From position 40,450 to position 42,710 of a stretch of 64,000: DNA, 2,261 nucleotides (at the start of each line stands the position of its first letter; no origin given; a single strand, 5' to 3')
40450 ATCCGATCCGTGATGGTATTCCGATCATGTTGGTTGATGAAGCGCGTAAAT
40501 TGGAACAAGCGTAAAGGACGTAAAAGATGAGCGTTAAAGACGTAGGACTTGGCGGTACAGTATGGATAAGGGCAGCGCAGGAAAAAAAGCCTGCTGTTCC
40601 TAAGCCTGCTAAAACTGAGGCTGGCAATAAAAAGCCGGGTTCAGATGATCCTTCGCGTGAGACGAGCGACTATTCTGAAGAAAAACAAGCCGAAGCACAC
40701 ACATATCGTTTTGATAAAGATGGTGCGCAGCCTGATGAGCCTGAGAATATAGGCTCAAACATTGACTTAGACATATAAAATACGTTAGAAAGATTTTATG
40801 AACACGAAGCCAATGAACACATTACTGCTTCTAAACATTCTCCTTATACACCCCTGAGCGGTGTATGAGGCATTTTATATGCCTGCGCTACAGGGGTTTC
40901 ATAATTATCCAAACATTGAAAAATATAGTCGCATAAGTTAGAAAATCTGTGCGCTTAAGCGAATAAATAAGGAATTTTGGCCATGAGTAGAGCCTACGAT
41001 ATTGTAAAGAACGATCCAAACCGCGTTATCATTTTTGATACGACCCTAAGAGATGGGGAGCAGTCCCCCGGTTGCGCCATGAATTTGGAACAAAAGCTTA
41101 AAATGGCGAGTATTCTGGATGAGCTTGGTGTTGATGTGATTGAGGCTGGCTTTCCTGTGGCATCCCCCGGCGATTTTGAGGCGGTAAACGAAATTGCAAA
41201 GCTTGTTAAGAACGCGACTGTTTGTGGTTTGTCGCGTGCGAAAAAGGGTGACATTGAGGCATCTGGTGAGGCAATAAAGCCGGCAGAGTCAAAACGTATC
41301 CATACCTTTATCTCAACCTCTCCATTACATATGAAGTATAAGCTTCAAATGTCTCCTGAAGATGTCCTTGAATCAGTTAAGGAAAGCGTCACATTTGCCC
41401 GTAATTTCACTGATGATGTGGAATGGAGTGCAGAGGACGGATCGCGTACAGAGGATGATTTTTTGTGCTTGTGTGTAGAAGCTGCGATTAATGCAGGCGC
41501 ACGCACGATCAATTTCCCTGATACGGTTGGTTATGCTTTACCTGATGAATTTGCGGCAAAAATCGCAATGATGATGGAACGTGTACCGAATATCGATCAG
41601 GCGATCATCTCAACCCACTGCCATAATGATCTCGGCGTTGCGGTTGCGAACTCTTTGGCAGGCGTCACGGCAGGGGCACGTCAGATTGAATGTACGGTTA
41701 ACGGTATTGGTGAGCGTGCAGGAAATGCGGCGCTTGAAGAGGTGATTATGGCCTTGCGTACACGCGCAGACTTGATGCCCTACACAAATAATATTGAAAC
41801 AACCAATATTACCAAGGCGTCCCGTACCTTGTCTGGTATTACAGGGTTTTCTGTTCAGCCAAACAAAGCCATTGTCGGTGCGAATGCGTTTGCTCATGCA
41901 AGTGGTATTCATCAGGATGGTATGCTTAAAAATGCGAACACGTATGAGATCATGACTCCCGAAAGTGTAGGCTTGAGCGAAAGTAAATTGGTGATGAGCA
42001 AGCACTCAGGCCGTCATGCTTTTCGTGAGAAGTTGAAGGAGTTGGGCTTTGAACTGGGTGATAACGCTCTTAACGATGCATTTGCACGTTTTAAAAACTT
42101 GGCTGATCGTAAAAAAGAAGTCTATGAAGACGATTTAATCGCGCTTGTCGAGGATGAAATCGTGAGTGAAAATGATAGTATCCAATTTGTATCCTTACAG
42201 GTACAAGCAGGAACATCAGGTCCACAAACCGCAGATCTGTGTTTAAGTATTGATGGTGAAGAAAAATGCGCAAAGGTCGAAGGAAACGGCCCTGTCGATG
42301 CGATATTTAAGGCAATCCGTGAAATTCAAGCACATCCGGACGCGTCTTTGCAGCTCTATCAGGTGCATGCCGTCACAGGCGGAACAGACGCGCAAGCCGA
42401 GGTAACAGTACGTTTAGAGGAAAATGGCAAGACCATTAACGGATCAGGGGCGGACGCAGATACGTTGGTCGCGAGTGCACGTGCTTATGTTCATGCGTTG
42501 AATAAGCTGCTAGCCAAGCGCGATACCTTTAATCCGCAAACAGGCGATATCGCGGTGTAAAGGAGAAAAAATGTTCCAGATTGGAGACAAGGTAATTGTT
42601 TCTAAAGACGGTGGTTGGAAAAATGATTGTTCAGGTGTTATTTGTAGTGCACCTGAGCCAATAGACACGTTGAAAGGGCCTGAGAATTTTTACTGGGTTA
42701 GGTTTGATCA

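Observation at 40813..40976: Leucine-codon leader peptide and hairpin attenuator upstream of leuA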

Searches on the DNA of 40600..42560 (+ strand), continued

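Call 46: search_with_rna_model(model_id=R2, sources=[L081, L082, L083, L084, L085, L086, L087, L088, L089, L090, L091, L092, L093, L094, L095, L096, L097, L098, L099, L100, L101, L102, L103, L104, L105, L106, L107, L108, L109, L110, L111, L112, L113, L114, L115, L116, L117, L118, L119, L120, L121, L122, L123, L124, L125, L126, L127, L128, L129, L130, L131, L132, L133, L134, L135, L136, L137, L138, L139, L140, L141, L142, L143, L144, L145, L146, L147, L148, L149, L150, L151, L152, L153, L154, L155, L156, L157, L158, L159, L160], max_evalue=0.1, make_alignment=true)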
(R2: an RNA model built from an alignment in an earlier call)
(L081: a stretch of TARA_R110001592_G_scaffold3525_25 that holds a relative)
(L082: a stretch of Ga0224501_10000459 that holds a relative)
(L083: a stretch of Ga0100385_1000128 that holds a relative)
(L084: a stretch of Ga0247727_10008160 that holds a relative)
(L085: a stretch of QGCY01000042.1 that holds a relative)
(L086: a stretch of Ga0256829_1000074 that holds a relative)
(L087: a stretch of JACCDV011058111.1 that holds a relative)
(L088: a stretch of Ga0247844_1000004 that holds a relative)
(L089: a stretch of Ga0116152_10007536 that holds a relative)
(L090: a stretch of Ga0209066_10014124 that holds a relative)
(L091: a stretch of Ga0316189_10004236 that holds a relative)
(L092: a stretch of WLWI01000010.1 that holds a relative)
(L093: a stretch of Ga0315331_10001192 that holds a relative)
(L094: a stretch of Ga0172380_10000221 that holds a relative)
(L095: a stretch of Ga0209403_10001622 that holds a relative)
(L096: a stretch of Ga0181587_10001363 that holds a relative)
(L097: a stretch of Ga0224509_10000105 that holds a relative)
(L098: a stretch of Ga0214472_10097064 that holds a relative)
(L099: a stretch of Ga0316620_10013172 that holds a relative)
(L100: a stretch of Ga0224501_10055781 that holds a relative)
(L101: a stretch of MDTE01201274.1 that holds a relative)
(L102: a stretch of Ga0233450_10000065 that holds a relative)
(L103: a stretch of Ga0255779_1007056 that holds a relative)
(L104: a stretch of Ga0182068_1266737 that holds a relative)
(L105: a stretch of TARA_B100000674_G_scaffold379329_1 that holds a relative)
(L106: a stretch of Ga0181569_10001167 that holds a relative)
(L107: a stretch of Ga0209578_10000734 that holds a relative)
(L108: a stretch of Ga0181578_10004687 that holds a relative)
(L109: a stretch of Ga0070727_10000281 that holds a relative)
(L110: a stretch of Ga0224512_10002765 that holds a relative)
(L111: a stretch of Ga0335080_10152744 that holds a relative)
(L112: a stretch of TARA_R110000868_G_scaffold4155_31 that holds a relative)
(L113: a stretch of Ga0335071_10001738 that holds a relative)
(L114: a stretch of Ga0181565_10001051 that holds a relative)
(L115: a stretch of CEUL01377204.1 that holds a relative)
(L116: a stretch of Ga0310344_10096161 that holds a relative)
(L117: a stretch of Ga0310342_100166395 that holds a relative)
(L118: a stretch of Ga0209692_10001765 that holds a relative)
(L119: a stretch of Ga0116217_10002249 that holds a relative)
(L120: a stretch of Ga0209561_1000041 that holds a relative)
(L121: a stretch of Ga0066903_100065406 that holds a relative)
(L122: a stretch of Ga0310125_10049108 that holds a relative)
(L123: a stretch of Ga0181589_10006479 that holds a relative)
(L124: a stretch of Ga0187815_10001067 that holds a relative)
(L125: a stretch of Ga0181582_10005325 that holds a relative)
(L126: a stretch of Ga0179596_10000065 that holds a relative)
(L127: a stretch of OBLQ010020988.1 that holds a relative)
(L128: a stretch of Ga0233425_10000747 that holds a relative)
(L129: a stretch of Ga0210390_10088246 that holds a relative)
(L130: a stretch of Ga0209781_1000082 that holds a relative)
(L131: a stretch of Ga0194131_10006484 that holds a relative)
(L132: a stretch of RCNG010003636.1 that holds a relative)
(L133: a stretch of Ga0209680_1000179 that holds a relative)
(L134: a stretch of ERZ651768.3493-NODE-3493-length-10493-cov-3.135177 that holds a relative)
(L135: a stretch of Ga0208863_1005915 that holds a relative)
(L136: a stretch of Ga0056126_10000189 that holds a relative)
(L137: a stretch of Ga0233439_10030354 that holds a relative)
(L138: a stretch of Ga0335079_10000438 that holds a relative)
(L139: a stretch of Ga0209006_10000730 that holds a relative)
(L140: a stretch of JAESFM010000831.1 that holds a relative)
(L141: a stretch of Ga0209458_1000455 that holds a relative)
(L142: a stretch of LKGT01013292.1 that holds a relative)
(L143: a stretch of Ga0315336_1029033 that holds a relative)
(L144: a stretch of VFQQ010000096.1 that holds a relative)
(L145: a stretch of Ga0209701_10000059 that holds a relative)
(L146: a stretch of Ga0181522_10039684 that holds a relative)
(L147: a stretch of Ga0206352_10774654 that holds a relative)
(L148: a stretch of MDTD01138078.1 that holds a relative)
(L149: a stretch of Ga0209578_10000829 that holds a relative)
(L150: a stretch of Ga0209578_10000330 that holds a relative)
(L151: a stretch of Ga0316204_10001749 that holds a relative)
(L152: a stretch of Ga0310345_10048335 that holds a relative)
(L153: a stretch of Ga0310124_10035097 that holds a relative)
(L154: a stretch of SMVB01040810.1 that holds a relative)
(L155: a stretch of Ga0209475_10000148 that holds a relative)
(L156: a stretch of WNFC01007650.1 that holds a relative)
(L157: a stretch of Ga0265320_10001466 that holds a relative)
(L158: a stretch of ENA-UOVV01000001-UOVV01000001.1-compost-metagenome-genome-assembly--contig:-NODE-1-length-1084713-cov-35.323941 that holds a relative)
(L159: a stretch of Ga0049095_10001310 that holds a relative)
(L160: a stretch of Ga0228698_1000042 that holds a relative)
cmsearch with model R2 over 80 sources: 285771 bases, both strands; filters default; matches with E-value up to 0.1: 76.
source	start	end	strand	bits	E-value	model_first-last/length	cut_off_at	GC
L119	1108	1170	+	55.8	3.1e-14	1-63/63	no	0.65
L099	1073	1136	+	54.8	6.2e-14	1-63/63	no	0.72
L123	178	238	+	54.3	8.4e-14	1-63/63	no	0.62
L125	1078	1138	+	54.3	8.4e-14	1-63/63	no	0.62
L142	1078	1140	+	53.5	1.4e-13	1-63/63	no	0.62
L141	1074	1145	+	53.4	1.6e-13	1-63/63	no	0.72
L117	363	425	+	53.3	1.7e-13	1-63/63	no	0.57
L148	1080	1144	+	52.3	3.4e-13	1-63/63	no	0.62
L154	1081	1143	+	50.1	1.4e-12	1-63/63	no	0.63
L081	1056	1123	+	50.1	1.5e-12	1-63/63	no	0.6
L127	160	224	+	49.5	2.2e-12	1-63/63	no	0.68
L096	1082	1142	+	49.3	2.4e-12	1-63/63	no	0.67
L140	991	1052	+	47.2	1e-11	1-63/63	no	0.61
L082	1047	1114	+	47.1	1.1e-11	1-63/63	no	0.6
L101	1071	1133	+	46.8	1.4e-11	1-63/63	no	0.67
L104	1086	1147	+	46.4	1.7e-11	1-63/63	no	0.48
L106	1086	1147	+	46.4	1.7e-11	1-63/63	no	0.48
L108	1086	1147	+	46.4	1.7e-11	1-63/63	no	0.48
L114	1086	1147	+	46.4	1.7e-11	1-63/63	no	0.48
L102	1084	1146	+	46.2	2e-11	1-63/63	no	0.56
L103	1084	1146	+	46.2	2e-11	1-63/63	no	0.56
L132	1066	1138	+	46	2.3e-11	1-63/63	no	0.64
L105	1086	1147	+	45.7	2.9e-11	1-63/63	no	0.48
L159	281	353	+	45.6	3.1e-11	1-63/63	no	0.67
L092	1075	1135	+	44.7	5.7e-11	1-63/63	no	0.56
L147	201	265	+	44.5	6.6e-11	1-63/63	no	0.72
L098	1079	1143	+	43.9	9.5e-11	1-63/63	no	0.78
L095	1085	1147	+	43.7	1.1e-10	1-63/63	no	0.56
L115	1077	1138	+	42.3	2.8e-10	1-63/63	no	0.45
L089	1060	1128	+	41.4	5.3e-10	1-63/63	no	0.57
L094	1076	1139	+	41.3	5.7e-10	1-63/63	no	0.55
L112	1086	1148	+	41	6.7e-10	1-63/63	no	0.54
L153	1094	1154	+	41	7e-10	1-63/63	no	0.59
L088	1090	1157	+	40.6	8.9e-10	1-63/63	no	0.54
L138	1078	1143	+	39.7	1.7e-09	1-63/63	no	0.65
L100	705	774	+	39.6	1.7e-09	1-63/63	no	0.59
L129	515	583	+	39.2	2.3e-09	1-63/63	no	0.7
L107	1041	1136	+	38.6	3.6e-09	1-63/63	no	0.57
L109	1041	1136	+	38.6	3.6e-09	1-63/63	no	0.57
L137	1086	1158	+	38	5.3e-09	1-63/63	no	0.63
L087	796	866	+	37.6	6.9e-09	1-63/63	no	0.62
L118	370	458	+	37.5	7.4e-09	1-63/63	no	0.56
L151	1033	1099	+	37.4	8e-09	1-63/63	no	0.58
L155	1079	1145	+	37.4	8e-09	1-63/63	no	0.57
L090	53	121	+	37.1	9.9e-09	1-63/63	no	0.54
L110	1092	1147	+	36.9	1.1e-08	1-63/63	no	0.71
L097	1072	1137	+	36.6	1.3e-08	1-63/63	no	0.67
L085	1049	1115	+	36.1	2e-08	1-63/63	no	0.52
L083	951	1030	+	35.5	2.9e-08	1-63/63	no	0.47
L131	1079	1142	+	35.2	3.5e-08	1-63/63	no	0.66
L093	1085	1147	+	35.2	3.5e-08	1-63/63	no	0.57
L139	1044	1108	+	35.1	3.8e-08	1-63/63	no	0.71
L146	510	574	+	35.1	3.8e-08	1-63/63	no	0.71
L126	1002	1079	+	34.7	4.8e-08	1-63/63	no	0.62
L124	1050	1114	+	34.1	7.2e-08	1-63/63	no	0.72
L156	1036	1098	+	33.6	1e-07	1-63/63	no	0.65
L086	1072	1141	+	33.5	1.1e-07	1-63/63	no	0.51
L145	1039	1106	+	33.3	1.3e-07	1-63/63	no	0.72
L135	1072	1141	+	32.1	2.8e-07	1-63/63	no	0.59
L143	220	280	+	31.9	3.4e-07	1-63/63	no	0.56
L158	1039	1104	+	29.1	2.2e-06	1-63/63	no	0.68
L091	616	680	+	28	4.7e-06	1-63/63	no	0.49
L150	1079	1139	+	26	1.8e-05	1-63/63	no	0.61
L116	34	94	+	25.1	3.2e-05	1-63/63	no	0.51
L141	1091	1140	-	23.7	8.1e-05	18-58/63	no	0.78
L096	1099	1137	-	20.8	0.00061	18-58/63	no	0.69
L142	1095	1135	-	20.6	0.00066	18-58/63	no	0.68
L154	1098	1138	-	20.6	0.00066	18-58/63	no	0.68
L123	195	233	-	18.1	0.0037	18-58/63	no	0.67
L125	1095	1133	-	18.1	0.0037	18-58/63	no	0.67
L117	380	420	-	17.6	0.0052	18-58/63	no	0.59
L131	1091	1139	-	16.6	0.01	16-63/63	no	0.67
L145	1057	1100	-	14.7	0.037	19-57/63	no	0.77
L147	218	260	-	14.3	0.047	18-58/63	no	0.77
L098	1096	1138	-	14.1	0.054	18-58/63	no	0.84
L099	1090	1131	-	13.9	0.064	18-58/63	no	0.81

Alignment A5: 76 matches aligned to the model, 166 columns, each read 5' to 3' on its own strand. Consensus structure (alignment columns), stored with it:
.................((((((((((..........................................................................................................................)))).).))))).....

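Call 56: search_rna_families(sources=[L064, L037, L035, L032, L068, L020, L039, L047, L044, L071, L058, L070, L119, L099, L123, L141, L001, L014], threshold=gathering)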
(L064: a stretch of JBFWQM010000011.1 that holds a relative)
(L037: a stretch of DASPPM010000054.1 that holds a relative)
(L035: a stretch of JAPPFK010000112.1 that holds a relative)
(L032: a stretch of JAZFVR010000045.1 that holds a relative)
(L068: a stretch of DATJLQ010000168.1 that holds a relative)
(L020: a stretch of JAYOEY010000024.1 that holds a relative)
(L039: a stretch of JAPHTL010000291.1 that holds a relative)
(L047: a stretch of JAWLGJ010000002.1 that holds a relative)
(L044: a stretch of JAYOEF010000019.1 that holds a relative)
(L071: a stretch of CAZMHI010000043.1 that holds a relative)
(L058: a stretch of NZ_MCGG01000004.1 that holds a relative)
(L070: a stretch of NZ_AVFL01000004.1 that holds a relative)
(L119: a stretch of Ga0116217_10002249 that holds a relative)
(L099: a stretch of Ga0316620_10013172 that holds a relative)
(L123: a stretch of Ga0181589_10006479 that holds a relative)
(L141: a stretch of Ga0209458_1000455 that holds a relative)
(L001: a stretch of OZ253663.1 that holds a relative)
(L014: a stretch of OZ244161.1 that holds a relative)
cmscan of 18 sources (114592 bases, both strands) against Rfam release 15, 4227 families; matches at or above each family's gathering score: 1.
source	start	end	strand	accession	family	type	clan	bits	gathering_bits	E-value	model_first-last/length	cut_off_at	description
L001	1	63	-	RF00005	tRNA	Gene; tRNA;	CL00001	50.8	29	1.1e-07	1-62/71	3'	tRNA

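Call 57: search_rna_families(source=L064, start=2780, end=3000, threshold=evalue, max_evalue=10)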
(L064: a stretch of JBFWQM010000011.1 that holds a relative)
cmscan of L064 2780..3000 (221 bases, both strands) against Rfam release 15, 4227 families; matches with E-value up to 10: 1.
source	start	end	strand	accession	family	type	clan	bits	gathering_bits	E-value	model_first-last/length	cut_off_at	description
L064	2780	2820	+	RF03819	mir-Ro6-3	Gene; miRNA;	-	15.6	79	6.1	32-72/72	5'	mir-Ro6-3 microRNA precursor family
